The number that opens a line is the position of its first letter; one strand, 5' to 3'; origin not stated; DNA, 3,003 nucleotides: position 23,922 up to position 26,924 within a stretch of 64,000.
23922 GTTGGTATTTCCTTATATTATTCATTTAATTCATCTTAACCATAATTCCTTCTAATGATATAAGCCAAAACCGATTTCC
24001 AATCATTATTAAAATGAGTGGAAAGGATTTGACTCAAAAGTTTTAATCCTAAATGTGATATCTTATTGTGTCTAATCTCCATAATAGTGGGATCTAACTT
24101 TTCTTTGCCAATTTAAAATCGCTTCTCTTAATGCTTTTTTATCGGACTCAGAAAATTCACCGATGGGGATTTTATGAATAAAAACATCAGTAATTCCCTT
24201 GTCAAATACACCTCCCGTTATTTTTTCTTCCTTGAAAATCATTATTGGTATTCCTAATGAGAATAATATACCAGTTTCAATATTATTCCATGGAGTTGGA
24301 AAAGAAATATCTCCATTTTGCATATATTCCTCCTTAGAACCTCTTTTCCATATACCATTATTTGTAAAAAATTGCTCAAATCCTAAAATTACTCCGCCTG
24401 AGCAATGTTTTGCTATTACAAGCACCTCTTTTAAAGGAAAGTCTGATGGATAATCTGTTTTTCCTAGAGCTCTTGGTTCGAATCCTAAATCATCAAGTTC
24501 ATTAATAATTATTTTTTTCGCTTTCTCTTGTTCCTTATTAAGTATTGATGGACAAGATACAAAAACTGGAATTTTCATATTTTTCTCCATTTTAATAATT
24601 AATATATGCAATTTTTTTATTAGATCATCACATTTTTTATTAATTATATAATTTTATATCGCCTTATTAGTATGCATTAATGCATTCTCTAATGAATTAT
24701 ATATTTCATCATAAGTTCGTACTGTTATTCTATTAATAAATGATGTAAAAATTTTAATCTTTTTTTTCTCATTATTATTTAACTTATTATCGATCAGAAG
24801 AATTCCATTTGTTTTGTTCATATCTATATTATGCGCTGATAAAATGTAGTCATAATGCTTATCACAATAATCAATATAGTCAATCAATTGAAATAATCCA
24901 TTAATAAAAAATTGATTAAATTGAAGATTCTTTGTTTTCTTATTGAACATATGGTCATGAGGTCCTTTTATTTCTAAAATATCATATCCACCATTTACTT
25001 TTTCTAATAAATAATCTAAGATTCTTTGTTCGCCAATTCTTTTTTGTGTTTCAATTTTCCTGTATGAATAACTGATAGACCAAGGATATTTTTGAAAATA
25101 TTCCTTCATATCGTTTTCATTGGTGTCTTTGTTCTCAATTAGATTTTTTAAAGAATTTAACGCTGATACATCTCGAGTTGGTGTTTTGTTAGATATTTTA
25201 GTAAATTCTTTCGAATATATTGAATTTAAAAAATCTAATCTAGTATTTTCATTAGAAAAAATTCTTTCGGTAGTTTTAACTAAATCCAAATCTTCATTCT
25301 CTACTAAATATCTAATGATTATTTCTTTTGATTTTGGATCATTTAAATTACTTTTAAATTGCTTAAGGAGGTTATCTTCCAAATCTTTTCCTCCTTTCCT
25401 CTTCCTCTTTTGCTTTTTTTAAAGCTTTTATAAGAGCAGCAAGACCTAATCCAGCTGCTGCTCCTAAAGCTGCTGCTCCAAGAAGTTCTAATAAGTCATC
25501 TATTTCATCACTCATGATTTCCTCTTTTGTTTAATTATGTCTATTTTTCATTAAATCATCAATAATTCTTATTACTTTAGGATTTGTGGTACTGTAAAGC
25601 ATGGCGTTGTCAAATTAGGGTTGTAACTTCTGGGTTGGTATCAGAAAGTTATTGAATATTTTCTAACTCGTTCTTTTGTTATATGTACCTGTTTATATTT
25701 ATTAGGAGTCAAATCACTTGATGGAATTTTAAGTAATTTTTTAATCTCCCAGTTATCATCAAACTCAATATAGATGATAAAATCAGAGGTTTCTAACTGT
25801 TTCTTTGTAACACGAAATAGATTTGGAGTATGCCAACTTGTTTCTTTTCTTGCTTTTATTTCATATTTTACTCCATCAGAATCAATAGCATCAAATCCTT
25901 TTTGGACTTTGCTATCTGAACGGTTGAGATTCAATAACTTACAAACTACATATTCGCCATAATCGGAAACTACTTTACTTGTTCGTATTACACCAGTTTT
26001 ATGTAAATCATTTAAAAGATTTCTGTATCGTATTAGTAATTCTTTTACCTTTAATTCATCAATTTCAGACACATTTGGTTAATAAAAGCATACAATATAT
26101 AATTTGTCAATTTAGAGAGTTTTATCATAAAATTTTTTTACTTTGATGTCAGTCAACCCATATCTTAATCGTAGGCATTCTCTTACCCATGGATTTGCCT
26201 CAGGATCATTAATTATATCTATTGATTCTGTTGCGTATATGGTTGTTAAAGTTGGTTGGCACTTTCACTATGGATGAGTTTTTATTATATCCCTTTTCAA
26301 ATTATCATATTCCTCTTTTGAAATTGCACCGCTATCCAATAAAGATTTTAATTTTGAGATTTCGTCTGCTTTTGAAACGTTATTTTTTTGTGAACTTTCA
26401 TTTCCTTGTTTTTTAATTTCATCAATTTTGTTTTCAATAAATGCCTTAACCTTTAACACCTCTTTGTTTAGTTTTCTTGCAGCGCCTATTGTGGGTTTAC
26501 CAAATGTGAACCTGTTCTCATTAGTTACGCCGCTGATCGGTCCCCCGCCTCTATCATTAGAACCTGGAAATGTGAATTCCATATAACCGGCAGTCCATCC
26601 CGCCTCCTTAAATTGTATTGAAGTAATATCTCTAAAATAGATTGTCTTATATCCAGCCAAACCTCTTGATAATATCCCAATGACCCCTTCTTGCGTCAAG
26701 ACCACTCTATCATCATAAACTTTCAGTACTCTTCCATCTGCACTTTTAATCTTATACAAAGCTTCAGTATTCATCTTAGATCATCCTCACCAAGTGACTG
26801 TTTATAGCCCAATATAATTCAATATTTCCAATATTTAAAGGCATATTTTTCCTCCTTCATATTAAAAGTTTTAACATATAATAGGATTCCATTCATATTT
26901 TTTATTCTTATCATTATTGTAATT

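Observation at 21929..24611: Orphan three-gene operon: TIR/NDT-like enzyme + 508-aa unknown + small single-TM protein (best candidate for an undescribed system)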

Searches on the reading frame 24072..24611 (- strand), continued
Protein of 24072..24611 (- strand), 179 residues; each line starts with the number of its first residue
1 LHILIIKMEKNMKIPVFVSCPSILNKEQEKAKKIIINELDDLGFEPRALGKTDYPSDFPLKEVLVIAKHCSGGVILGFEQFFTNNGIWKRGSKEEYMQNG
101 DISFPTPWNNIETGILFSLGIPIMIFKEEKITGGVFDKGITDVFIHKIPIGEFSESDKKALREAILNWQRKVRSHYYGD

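Call 69: search_protein_families(library=pfam, alignment_id=A4, max_evalue=0.001)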
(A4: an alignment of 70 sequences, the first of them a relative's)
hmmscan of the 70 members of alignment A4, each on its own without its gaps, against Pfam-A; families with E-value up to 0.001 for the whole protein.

A. member 1, L007:8680-9153:+ (157 aa): 1 family
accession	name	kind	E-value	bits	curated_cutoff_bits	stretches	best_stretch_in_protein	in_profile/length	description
PF24838.2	8xMP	-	1.6e-21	77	30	1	6-147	1-135/136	Octameric membrane protein family (8xMP)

B. families by the number of members that match (of 70 scanned): 104 families (the first 25 are shown)
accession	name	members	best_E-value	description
PF00488.27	MutS_V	2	1.7e-83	MutS domain V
PF05192.23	MutS_III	2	1.9e-54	MutS domain III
PF00174.25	Oxidored_molyb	2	3.4e-42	Oxidoreductase molybdopterin binding domain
PF01624.25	MutS_I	2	2e-41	MutS domain I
PF05190.23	MutS_IV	2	6.4e-27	MutS family domain IV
PF05188.22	MutS_II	2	1.2e-25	MutS domain II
PF13414.12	TPR_11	2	2.2e-18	TPR repeat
PF13431.12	TPR_17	2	9.1e-12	Tetratricopeptide repeat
PF00903.31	Glyoxalase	2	2.1e-08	Glyoxalase/Bleomycin resistance protein/Dioxygenase superfamily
PF13424.12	TPR_12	2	9.4e-07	Tetratricopeptide repeat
PF00814.31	TsaD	1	5.1e-91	tRNA N6-adenosine threonylcarbamoyltransferase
PF06415.18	iPGM_N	1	6e-83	BPG-independent PGAM N-terminus (iPGM_N)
PF05362.19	Lon_C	1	1.3e-78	Lon protease (S16) C-terminal proteolytic domain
PF01676.23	Metalloenzyme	1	1.1e-75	Metalloenzyme superfamily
PF07167.19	PhaC_N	1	3.6e-52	Poly-beta-hydroxybutyrate polymerase (PhaC) N-terminus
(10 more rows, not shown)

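Call 79: search_protein_families(library=phrogs, proteins=[window:24072-24578:-], max_evalue=1)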
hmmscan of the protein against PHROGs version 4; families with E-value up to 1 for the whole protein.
window:24072-24578:- (168 aa): 0 families

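Call 84: search_protein_families(library=pfam, alignment_id=A1, max_evalue=5)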
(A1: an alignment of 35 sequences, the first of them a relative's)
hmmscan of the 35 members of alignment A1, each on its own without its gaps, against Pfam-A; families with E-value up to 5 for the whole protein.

A. member 1, P0001 (168 aa): 0 families

B. families by the number of members that match (of 35 scanned): 4 families
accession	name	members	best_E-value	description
PF22709.1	Mu_Gam-Sipho_Gp157-TOTE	1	0.037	Mu Gam/Sipho_Gp157-like domain of the TOTE conflict systems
PF08052.16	PyrBI_leader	1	0.077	PyrBI operon leader peptide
PF11547.14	E3_UbLigase_EDD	1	0.15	E3 ubiquitin ligase EDD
PF09340.15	NuA4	1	0.18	Histone acetyltransferase subunit NuA4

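Call 95: search_dna_similar(query=window:24072-24578:-, collection=phages, mode=protein, max_evalue=0.001)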
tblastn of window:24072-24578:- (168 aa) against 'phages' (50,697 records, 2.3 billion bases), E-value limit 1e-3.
No match.

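Call 96: search_dna_similar(query=window:24072-24578:-, collection=plasmids, mode=protein, max_evalue=0.001)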
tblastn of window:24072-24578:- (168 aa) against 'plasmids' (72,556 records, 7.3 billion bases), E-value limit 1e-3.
Records with a match: 4; places in all: 4; records where one place covers at least 80% of the query: 4.
Best place of each record, by identity: <60% 4.
By first word of the organism name: Priestia 2; Rhodococcus 1; Halorubrum 1.
By predicted mobility (MOB-suite, as given by PLSDB): non-mobilizable 3; mobilizable 1.
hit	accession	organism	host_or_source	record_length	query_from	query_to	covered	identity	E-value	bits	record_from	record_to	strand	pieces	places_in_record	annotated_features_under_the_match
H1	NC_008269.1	Rhodococcus jostii RHA1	-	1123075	1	166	99%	44.9%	8e-41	152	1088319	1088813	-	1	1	record has no annotation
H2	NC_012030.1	Halorubrum lacusprofundi ATCC 49239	-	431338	5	141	82%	39.4%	2e-25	108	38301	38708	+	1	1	hypothetical protein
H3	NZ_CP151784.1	Priestia megaterium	whole organism,soil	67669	2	166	98%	28.2%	2e-7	56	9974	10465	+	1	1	hypothetical protein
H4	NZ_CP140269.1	Priestia megaterium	Single cell,ginseng rhizosphere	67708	2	166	98%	28.2%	2e-7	56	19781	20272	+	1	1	hypothetical protein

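Call 97: find_related_loci(query=A1, collection=viral_contigs, flank=5000)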
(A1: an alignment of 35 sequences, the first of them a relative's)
Query A1 (168 aa) in viral_contigs; peptide patterns used: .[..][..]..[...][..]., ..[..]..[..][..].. (x = any residue, [..] = any of these).
12 stretches matched a pattern; 3 encode a relative of the query (tblastn E <= 1e-3); 3 distinct loci.
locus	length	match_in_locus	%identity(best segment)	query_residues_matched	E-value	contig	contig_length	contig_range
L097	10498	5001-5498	51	1-166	2e-59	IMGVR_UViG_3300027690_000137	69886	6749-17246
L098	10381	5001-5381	33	2-128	2e-18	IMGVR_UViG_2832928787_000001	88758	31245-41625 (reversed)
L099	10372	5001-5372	30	5-128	4e-18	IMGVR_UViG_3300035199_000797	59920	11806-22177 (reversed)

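Call 98: get_annotated_region(hit=H3, flank=4000)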
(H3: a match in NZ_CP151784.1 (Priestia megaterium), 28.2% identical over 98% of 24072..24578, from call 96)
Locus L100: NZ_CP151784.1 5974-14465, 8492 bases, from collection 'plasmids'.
description: Priestia megaterium strain IMGN6 plasmid unnamed4, complete sequence
organism: Priestia megaterium (NCBI taxid 1404)
taxonomy: Bacteria; Bacillota; Bacilli; Bacillales; Bacillaceae; Priestia; Priestia megaterium
host: -; source: whole organism,soil; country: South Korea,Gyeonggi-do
typing (MOB-suite, as given by PLSDB): non-mobilizable; replicon rep_cluster_237
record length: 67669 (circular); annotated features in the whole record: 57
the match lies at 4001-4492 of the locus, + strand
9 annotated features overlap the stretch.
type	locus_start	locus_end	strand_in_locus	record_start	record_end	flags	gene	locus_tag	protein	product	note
CDS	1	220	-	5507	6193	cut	-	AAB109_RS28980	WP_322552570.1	acyltransferase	-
CDS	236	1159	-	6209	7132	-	-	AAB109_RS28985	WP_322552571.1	glycosyltransferase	-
CDS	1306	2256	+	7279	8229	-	-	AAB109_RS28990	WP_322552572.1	Gfo/Idh/MocA family oxidoreductase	-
CDS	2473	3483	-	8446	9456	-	galE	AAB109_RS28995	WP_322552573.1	UDP-glucose 4-epimerase GalE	GO:0006012 - galactose metabolic process [Evidence IEA]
CDS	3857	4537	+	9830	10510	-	-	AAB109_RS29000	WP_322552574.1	hypothetical protein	-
CDS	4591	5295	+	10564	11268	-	-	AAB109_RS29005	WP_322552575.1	hypothetical protein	-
CDS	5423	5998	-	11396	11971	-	-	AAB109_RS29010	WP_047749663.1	MerR family transcriptional regulator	GO:0006355 - regulation of DNA-templated transcription [Evidence IEA]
CDS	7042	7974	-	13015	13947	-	-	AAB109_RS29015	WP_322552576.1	tyrosine-type recombinase/integrase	GO:0015074 - DNA integration [Evidence IEA]; GO:0006310 - DNA recombination [Evidence IEA]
CDS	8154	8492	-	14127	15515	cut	-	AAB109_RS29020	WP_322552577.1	replication initiation protein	-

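Call 99: get_annotated_region(hit=H2, flank=4000)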
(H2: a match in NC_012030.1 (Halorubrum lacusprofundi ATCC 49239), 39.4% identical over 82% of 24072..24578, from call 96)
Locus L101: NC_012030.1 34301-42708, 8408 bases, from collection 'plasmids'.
description: Halorubrum lacusprofundi ATCC 49239 plasmid pHLAC01, complete sequence
organism: Halorubrum lacusprofundi ATCC 49239 (NCBI taxid 416348)
taxonomy: Archaea; Euryarchaeota; Halobacteria; Halobacteriales; Haloferacaceae; Halorubrum; Halorubrum lacusprofundi; Halorubrum lacusprofundi ATCC 49239
host: -; source: -; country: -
typing (MOB-suite, as given by PLSDB): non-mobilizable; mating-pair formation MPF_unknown
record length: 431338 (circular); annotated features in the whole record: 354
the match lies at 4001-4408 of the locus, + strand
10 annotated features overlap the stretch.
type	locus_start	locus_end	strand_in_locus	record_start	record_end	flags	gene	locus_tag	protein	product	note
CDS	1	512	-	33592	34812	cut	-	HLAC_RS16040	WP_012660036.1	PfkB family carbohydrate kinase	-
CDS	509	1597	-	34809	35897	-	-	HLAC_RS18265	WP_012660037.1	hypothetical protein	-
CDS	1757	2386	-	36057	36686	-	-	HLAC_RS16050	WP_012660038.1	hypothetical protein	-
CDS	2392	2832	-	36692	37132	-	-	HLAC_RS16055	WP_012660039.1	TIR domain-containing protein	-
CDS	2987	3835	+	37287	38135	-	-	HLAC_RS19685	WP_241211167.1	TIR domain-containing protein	-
CDS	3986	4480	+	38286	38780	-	-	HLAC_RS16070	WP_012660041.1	hypothetical protein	-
CDS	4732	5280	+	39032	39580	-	-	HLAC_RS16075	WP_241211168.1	adenylate/guanylate cyclase domain-containing protein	GO:0009190 - cyclic nucleotide biosynthetic process [Evidence IEA]; GO:0035556 - intracellular signal transduction ...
CDS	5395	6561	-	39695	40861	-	-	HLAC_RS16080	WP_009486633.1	ISH3-like element ISHla1 family transposase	GO:0006313 - DNA transposition [Evidence IEA]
CDS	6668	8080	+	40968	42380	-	-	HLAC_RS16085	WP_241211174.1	ATP-binding protein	-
CDS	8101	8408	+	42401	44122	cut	-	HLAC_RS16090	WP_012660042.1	ATP-binding protein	-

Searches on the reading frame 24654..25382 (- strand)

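Call 3: search_protein_families(library=pfam, proteins=[window:24654-25382:-], max_evalue=1)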
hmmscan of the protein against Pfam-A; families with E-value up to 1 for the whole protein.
window:24654-25382:- (242 aa): 1 family
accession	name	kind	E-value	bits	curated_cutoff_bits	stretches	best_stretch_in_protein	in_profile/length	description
PF14082.12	SduA_C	-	2.8e-10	41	27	1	87-227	2-158/159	Shedu protein SduA, C-terminal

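Call 4: search_protein_families(library=padloc, proteins=[window:24654-25382:-], max_evalue=1)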
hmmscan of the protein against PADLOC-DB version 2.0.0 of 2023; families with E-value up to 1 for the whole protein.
window:24654-25382:- (242 aa): 7 families
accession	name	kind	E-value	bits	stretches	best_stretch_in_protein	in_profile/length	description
PDLC00389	SduA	-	5.3e-15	53.9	1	22-232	162-370/383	DUF4263 domain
PDLC00405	SduA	-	1.4e-11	42.5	1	75-236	144-310/323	DUF4263 domain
PDLC00397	SduA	-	7.3e-11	40.2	1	104-232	78-219/227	DUF4263 domain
PDLC00385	SduA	-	5.6e-10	37.1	1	50-234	121-313/319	DUF4263 domain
PDLC00401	SduA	-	3.3e-09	34.6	1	73-237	226-399/404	DUF4263 domain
PDLC00402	SduA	-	3.3e-09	34.3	1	72-234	162-330/354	DUF4263 domain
PDLC00378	SduA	-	0.0017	15.9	1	115-233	60-192/287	DUF4263 domain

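Call 5: search_protein_families(library=ncbifam, proteins=[window:24654-25382:-], max_evalue=1)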
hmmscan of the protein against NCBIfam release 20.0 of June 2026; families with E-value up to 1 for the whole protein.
window:24654-25382:- (242 aa): 0 families

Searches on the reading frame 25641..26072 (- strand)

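Call 3: search_protein_families(library=pfam, proteins=[window:25641-26072:-], max_evalue=1)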
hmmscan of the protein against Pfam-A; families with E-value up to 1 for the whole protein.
window:25641-26072:- (143 aa): 3 families
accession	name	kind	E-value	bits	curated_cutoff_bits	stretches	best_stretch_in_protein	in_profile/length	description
PF22522.2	DUF6998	-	0.0003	21.2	27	1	33-117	24-97/136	Family of unknown function (DUF6998)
PF09225.16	Endonuc-PvuII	-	0.0049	17.3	25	1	33-74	27-68/155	Restriction endonuclease PvuII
PF22989.2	DUF7030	-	0.047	14.2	27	1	71-109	17-56/60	Domain of unknown function (DUF7030)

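Call 4: search_protein_families(library=padloc, proteins=[window:25641-26072:-], max_evalue=1)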
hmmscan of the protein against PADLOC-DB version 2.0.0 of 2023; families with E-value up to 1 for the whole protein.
window:25641-26072:- (143 aa): 5 families
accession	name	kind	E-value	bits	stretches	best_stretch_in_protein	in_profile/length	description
PDLC03212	mREase_II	-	3.4e-19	67.3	1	3-119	3-120/161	Type II methyl-directed restriction enzyme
PDLC03205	mREase_II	-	2.2e-11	41.7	1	4-139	9-148/172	Type II methyl-directed restriction enzyme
PDLC03214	mREase_II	-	4.4e-09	34.7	1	9-121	6-124/164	Type II methyl-directed restriction enzyme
PDLC03204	mREase_II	-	3.1e-05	22.4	1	3-79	6-88/164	Type II methyl-directed restriction enzyme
PDLC03208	mREase_II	-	0.012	13.9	1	15-117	9-102/143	Type II methyl-directed restriction enzyme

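Call 5: search_protein_families(library=ncbifam, proteins=[window:25641-26072:-], max_evalue=1)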
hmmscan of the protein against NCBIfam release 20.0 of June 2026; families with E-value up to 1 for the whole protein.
window:25641-26072:- (143 aa): 2 families
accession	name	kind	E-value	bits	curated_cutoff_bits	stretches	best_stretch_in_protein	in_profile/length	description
NF052507.1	BA5345_fam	subfamily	0.11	12.6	40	1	8-40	101-133/181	BA5345 family protein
NF040546.1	rSAM_CUAEP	equivalog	0.18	10.4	500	1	11-102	257-347/468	CUAEP/CCAEP-tail radical SAM (seleno)protein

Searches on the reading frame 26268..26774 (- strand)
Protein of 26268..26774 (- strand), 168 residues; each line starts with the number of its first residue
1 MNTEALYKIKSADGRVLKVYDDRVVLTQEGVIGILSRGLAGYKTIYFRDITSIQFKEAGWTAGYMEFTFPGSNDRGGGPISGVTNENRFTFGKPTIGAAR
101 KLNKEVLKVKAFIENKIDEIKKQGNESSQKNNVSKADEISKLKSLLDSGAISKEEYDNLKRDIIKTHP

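Call 3: search_protein_families(library=pfam, proteins=[window:26268-26774:-], max_evalue=1)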
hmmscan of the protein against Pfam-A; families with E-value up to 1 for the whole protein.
window:26268-26774:- (168 aa): 4 families
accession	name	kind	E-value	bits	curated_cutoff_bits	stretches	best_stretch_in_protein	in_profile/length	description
PF09851.14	SHOCT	-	1.2e-08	34.8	27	1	137-163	1-27/28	Short C-terminal domain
PF20612.3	SHOCT_2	-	0.0094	16.5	24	1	140-161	17-38/53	SHOCT domain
PF05120.17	GvpG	-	0.084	13.5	30.6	1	137-164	35-62/67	Gas vesicle protein G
PF14472.11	DUF4429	-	0.097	13.7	25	1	39-93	23-81/95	Domain of unknown function (DUF4429)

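Call 4: search_protein_families(library=padloc, proteins=[window:26268-26774:-], max_evalue=1)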
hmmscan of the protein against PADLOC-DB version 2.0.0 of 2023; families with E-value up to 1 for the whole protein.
window:26268-26774:- (168 aa): 0 families

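Call 5: search_protein_families(library=ncbifam, proteins=[window:26268-26774:-], max_evalue=1)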
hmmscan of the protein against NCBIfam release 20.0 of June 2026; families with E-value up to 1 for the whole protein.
window:26268-26774:- (168 aa): 3 families
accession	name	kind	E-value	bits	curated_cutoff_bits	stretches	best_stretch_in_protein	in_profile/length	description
TIGR00539.1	hemN_rel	equivalog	0.044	12.9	205.4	1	96-156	258-320/361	radical SAM family heme chaperone HemW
TIGR00998.1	8a0101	subfamily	0.082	11.8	390.8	1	99-161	93-153/334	EmrA/EmrK family multidrug efflux transporter periplasmic adaptor subunit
NF047773.1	phas_rel_Lepto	domain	0.26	11.1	35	0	96-132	12-48/68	phasin-related domain-containing protein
